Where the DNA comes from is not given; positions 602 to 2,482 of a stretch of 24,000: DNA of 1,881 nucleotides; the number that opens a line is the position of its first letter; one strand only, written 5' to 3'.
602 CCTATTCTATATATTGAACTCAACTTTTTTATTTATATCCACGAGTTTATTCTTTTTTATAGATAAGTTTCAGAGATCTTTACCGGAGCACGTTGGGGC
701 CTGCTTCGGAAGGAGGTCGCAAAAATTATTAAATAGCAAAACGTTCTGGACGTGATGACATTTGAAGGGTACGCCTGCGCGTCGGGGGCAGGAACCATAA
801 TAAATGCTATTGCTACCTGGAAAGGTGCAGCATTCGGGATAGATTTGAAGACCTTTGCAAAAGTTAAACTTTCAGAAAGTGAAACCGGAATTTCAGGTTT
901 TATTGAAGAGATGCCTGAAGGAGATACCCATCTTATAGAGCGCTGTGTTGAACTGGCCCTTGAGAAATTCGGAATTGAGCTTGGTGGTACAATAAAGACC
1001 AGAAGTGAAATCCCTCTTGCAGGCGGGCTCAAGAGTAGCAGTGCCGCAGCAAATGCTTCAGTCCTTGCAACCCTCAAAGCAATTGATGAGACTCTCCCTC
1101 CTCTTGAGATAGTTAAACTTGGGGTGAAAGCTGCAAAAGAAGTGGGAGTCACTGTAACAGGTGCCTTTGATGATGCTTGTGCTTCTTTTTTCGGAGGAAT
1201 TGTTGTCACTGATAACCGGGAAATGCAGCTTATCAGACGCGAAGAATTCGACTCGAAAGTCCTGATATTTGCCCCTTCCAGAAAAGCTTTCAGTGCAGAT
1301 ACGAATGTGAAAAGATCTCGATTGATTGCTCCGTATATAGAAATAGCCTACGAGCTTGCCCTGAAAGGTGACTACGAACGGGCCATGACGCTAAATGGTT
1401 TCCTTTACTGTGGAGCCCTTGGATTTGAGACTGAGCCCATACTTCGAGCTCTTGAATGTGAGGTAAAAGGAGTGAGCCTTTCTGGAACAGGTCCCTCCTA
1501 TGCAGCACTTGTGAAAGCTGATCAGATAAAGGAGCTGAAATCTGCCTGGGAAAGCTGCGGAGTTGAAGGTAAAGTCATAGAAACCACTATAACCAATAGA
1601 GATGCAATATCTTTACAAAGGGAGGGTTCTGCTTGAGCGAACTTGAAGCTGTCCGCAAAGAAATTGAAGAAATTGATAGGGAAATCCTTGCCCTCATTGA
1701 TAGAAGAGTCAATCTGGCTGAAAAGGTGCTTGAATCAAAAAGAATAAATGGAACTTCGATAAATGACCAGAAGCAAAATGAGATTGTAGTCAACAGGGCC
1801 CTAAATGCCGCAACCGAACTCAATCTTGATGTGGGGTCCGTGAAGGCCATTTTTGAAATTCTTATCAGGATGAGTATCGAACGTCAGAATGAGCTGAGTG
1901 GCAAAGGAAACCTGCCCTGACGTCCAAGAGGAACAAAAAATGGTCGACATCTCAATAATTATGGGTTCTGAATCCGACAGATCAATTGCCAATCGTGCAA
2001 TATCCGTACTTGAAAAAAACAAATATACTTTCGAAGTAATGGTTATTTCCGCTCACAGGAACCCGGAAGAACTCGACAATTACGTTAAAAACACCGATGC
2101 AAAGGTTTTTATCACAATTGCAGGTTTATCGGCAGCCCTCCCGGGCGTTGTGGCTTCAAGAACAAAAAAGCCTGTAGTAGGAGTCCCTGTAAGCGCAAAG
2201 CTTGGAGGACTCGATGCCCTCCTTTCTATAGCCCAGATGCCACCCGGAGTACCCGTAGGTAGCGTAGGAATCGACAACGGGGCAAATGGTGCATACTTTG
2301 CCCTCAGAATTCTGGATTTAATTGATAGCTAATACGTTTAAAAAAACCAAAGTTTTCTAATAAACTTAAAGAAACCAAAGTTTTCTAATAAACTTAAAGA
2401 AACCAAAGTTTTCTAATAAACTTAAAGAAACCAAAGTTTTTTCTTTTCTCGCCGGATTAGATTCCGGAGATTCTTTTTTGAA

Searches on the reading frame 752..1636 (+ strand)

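Call 10: search_protein_families(library=pfam, proteins=[window:752-1636:+], max_evalue=0.001)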
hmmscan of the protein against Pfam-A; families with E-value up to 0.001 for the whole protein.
window:752-1636:+ (294 aa): 2 families
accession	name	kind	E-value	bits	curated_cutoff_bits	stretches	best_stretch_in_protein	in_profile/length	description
PF00288.32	GHMP_kinases_N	-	1.3e-16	61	22.3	1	61-149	2-87/87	GHMP kinases N terminal domain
PF08544.19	GHMP_kinases_C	-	8.5e-05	23.3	21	1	209-269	14-82/85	GHMP kinases C terminal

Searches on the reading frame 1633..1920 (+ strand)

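Call 73: search_protein_families(library=pfam, proteins=[window:1633-1920:+], max_evalue=0.01)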
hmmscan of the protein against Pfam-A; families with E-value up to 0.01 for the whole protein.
window:1633-1920:+ (95 aa): 1 family
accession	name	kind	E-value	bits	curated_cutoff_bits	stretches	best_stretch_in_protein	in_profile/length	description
PF01817.26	CM_2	-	4.3e-18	65.7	27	1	7-85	1-79/80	Chorismate mutase type II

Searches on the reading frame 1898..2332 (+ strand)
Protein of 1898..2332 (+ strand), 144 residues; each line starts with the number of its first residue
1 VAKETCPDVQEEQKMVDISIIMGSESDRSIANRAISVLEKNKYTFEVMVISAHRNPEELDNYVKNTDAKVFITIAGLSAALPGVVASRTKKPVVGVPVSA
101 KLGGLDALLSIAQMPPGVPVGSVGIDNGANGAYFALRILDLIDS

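Call 10: search_protein_families(library=pfam, proteins=[window:1898-2332:+], max_evalue=0.001)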
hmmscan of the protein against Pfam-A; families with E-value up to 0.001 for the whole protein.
window:1898-2332:+ (144 aa): 1 family
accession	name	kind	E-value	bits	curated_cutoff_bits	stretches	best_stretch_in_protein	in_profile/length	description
PF00731.26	AIRC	-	1.2e-44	151.9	30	1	18-141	2-129/148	AIR carboxylase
